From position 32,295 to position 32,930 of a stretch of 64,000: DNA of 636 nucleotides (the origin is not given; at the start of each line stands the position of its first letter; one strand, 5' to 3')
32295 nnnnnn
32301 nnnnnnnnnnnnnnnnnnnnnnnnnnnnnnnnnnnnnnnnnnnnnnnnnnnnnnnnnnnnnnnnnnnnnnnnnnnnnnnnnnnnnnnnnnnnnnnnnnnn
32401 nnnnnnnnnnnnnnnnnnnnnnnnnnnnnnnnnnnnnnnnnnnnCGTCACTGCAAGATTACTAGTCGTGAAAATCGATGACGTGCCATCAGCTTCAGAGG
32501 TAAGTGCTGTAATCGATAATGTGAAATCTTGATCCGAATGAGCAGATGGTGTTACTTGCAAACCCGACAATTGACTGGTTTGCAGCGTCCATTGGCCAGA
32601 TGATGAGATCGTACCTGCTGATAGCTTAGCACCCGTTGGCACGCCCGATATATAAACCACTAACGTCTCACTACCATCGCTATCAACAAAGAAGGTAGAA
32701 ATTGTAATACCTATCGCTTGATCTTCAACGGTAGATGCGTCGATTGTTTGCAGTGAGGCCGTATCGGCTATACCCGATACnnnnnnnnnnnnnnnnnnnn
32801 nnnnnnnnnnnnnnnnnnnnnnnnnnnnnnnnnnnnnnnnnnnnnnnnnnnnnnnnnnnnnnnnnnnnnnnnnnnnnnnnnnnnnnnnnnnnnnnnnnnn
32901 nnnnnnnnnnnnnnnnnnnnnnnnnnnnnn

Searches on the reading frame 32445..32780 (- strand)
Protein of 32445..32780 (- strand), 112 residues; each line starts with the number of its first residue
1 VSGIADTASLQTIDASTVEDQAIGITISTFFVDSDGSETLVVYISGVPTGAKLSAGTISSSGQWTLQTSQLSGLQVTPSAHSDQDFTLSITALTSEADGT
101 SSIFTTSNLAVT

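Call 48: search_solved_structures(query=A3, max_evalue=10)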
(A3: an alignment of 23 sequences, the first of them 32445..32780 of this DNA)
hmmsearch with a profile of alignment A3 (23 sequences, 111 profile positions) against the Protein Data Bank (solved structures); distinct sequences matched with E-value up to 10: 4.
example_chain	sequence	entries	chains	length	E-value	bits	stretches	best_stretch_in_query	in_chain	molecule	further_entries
9cse_A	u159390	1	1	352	5.7e-05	26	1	25-105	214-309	Large adhesion protein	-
6xay_A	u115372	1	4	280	0.16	14.9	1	45-80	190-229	Fibronectin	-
6ad0_L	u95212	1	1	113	1.1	12.2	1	81-103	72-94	VL of Fab 2G8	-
7mgv_A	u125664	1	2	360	1.3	12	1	17-65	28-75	CdnC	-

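Call 49: find_homologous_proteins(query=A3, max_evalue=0.001)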
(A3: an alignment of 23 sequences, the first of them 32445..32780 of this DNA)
Query A3 (23 sequences) (112 aa, profile of the alignment): 1 proteins with E <= 0.001 among 2036 candidates.
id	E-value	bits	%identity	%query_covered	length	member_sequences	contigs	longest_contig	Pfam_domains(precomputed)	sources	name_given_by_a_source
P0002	2.1e-12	65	44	63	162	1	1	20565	-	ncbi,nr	ncbi:MAG TPA: hypothetical protein DCG04_17045, partial [Rhodospirillaceae bacterium]|nr:hypothetica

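Call 50: search_solved_structures(query=A3, max_evalue=0.01, show_alignments=1)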
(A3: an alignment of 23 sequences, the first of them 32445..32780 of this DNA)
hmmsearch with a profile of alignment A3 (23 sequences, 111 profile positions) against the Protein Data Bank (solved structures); distinct sequences matched with E-value up to 0.01: 1.
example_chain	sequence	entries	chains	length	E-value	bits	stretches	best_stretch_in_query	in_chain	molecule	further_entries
9cse_A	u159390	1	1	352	5.7e-05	26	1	25-105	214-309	Large adhesion protein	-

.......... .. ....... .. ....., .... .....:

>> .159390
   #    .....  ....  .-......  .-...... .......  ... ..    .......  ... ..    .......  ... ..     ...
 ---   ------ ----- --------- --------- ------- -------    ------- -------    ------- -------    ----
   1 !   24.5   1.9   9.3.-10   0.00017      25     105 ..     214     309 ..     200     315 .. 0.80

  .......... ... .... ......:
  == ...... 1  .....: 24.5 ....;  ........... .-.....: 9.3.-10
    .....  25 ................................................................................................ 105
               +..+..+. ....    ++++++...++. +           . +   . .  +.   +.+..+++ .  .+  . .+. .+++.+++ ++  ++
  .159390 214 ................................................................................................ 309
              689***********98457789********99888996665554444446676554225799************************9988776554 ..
